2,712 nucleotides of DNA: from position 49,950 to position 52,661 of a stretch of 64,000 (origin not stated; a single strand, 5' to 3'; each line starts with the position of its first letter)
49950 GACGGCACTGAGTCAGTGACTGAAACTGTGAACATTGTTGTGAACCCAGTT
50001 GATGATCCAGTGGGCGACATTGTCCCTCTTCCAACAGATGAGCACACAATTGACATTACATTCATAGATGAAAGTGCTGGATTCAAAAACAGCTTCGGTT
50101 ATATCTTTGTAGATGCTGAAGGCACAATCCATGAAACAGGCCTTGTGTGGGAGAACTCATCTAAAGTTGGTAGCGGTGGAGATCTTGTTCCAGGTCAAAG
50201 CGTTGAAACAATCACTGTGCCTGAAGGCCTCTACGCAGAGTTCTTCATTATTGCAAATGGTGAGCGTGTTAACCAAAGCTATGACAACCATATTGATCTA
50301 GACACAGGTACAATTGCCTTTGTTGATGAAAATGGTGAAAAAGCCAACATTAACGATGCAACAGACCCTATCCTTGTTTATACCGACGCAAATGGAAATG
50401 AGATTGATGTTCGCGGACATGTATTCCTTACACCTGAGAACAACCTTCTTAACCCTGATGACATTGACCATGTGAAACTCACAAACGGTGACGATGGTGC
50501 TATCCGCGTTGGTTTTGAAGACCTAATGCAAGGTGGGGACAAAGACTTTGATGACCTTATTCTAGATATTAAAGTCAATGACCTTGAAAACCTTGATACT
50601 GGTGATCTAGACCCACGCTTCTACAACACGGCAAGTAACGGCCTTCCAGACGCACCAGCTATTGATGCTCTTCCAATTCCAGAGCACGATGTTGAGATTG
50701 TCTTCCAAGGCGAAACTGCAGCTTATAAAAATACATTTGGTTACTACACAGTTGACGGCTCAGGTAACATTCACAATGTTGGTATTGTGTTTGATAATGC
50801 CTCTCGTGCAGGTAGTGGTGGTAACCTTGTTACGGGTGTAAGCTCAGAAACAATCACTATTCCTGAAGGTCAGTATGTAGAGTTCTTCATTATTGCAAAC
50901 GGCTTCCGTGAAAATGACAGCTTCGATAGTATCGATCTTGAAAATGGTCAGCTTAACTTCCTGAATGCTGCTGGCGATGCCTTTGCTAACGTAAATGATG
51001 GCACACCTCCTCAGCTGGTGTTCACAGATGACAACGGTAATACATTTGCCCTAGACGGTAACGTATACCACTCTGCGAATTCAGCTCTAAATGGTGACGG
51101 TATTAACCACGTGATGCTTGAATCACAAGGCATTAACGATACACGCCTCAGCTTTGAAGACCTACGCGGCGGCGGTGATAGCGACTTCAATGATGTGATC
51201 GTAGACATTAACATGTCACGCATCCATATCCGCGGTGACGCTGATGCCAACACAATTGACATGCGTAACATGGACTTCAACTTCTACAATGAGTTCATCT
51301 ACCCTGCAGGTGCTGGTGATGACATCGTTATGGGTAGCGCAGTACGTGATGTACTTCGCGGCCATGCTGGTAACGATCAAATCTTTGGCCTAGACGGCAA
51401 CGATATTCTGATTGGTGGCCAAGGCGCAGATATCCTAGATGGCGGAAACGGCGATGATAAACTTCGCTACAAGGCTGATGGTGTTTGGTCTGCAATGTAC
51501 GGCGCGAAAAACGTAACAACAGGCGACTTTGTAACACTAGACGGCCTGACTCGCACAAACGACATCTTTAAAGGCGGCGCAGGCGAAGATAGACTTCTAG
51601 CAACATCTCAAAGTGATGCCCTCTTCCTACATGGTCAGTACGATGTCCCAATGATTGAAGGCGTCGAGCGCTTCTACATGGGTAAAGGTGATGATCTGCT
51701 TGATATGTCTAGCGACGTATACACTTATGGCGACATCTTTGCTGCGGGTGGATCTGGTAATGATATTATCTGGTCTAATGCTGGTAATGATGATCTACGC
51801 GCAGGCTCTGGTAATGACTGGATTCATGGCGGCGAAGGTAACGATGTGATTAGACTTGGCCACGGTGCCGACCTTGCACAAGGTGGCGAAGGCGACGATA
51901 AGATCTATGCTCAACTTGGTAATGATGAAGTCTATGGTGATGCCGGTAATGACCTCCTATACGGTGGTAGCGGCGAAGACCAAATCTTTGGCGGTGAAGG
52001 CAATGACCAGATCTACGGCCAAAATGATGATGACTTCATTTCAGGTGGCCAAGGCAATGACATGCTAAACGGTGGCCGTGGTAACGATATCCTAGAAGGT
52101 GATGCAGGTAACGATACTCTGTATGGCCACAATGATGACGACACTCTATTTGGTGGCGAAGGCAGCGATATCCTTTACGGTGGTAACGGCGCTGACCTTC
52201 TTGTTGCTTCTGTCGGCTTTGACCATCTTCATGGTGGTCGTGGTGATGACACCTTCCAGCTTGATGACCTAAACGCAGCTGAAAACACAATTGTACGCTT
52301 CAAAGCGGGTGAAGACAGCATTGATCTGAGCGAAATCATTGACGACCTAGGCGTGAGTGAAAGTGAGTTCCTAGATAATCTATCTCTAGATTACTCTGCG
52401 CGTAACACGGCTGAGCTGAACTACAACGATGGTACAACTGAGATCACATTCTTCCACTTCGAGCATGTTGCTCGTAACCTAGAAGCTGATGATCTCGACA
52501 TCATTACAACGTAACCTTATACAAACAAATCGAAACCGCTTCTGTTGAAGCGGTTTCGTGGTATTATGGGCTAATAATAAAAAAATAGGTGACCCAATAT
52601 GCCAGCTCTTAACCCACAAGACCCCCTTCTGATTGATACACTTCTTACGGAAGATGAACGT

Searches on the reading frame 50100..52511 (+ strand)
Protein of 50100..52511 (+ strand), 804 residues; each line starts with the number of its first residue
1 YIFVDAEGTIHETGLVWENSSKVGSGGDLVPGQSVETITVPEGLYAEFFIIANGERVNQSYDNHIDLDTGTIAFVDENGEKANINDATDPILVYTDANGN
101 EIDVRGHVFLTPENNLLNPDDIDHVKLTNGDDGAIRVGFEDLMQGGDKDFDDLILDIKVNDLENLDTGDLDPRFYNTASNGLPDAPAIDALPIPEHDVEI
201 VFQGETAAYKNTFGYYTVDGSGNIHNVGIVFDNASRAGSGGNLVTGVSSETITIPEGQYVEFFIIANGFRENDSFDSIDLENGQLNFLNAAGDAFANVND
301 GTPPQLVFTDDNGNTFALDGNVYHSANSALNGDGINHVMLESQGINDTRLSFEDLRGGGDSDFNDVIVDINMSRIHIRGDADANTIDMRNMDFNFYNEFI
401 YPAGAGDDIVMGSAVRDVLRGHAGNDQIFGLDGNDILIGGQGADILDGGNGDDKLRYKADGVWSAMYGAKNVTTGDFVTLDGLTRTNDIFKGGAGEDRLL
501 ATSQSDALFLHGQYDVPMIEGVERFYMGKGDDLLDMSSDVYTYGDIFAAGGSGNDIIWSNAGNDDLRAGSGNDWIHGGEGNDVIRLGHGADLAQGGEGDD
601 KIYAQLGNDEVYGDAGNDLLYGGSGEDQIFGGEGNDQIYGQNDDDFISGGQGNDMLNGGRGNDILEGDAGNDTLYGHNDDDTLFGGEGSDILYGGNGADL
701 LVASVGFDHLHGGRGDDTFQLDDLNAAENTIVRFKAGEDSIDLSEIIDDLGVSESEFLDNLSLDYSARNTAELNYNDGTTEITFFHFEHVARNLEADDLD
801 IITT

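Call 79: search_protein_families(library=pfam, proteins=[window:50100-52511:+], max_evalue=0.01)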
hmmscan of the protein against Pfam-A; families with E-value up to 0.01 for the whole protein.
window:50100-52511:+ (804 aa): 2 families
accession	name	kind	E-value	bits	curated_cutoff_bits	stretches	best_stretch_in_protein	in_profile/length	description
PF00353.25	HemolysinCabind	-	8.3e-52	173.1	23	7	621-656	1-36/36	RTX calcium-binding nonapeptide repeat (4 copies)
PF13448.11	DUF4114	-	9.4e-17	62.2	27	2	256-372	3-84/85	Domain of unknown function (DUF4114)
